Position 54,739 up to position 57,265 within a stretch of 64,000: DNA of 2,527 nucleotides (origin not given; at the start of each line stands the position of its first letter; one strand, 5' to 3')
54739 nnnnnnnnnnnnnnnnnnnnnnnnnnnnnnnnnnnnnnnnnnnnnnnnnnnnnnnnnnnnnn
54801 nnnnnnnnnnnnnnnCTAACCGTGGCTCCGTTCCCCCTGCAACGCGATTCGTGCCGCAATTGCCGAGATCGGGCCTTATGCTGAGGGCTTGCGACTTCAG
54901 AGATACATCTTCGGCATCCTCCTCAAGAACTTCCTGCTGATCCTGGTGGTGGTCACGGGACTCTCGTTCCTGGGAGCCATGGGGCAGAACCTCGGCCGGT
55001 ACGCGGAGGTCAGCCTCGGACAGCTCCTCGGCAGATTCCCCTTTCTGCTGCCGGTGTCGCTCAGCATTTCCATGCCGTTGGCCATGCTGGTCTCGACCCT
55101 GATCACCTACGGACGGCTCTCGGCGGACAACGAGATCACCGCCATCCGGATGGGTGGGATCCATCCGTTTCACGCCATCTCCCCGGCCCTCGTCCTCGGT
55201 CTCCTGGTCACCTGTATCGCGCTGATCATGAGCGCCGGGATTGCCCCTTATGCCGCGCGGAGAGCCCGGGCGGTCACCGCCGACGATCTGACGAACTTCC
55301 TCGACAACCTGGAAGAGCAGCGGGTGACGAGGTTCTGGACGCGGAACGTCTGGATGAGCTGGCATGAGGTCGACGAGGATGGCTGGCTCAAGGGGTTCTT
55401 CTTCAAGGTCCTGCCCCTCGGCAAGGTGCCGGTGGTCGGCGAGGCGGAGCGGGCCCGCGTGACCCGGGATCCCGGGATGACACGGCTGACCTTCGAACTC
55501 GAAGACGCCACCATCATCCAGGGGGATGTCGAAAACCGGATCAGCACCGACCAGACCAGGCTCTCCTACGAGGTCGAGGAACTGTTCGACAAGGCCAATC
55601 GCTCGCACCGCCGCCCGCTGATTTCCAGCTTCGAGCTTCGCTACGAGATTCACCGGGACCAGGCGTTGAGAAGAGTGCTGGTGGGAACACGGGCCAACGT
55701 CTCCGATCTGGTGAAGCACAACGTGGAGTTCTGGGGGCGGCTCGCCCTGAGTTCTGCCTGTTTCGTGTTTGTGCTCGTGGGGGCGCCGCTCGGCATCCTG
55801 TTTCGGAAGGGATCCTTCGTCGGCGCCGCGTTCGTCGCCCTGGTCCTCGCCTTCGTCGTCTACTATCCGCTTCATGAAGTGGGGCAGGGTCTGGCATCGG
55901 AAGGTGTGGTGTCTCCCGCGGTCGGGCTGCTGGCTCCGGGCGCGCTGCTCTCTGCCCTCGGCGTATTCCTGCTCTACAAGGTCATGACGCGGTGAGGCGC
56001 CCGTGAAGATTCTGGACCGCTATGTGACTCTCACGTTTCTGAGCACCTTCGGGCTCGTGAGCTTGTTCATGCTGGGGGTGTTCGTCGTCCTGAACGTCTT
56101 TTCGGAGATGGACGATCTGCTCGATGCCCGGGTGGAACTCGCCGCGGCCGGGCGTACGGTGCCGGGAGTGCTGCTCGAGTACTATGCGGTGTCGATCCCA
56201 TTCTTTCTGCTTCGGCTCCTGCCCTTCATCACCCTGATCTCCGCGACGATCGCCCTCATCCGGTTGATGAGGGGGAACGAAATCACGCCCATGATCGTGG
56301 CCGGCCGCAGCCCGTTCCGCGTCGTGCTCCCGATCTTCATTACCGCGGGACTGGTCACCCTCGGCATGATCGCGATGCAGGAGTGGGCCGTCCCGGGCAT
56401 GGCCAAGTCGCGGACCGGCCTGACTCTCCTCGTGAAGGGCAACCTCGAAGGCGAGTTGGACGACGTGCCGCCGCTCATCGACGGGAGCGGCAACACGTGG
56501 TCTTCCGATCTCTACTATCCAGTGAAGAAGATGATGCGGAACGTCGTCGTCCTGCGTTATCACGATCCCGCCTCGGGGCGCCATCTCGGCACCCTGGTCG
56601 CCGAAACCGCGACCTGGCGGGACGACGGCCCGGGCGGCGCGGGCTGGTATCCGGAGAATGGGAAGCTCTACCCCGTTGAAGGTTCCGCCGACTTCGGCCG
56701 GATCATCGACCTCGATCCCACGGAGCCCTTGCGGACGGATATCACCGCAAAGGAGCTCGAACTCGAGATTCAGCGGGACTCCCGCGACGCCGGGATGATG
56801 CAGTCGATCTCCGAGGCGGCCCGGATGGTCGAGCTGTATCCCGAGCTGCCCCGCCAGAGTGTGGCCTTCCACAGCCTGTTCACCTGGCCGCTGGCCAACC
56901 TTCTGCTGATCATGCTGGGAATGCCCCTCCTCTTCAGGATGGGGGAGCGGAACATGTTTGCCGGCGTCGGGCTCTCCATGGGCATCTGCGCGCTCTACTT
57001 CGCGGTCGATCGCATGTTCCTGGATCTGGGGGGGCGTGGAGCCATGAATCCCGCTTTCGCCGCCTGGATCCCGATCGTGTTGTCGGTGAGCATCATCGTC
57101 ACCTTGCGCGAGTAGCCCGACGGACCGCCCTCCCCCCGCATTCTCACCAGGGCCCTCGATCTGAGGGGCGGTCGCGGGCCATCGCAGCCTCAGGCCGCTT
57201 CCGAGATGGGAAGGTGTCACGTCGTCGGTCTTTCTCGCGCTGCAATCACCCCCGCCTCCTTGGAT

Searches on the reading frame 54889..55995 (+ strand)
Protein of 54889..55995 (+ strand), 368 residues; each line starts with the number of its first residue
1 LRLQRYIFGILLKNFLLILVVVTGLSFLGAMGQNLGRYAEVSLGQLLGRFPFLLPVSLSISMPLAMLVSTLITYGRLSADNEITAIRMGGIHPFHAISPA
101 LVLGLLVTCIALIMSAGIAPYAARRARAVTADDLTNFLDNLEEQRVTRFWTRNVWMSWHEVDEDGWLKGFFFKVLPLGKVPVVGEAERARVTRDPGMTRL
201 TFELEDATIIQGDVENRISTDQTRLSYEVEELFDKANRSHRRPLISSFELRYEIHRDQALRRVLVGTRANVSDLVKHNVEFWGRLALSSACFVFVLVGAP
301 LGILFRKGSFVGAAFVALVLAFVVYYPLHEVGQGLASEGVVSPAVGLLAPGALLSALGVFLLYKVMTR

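Call 77: search_protein_families(library=pfam, proteins=[window:54889-55995:+], max_evalue=0.0001)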
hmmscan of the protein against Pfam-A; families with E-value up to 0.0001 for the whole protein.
window:54889-55995:+ (368 aa): 1 family
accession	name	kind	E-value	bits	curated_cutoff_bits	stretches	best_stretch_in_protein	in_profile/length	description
PF03739.19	LptF_LptG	-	1.2e-55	189.4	27.9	1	5-364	1-353/353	Lipopolysaccharide export system permease LptF/LptG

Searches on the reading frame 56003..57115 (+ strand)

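Call 91: search_protein_families(library=pfam, proteins=[window:56003-57115:+], max_evalue=0.0001)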
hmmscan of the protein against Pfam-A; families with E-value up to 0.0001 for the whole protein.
window:56003-57115:+ (370 aa): 1 family
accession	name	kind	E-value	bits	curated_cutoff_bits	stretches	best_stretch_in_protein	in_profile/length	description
PF03739.19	LptF_LptG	-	2.8e-43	148.7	27.9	1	6-368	1-350/353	Lipopolysaccharide export system permease LptF/LptG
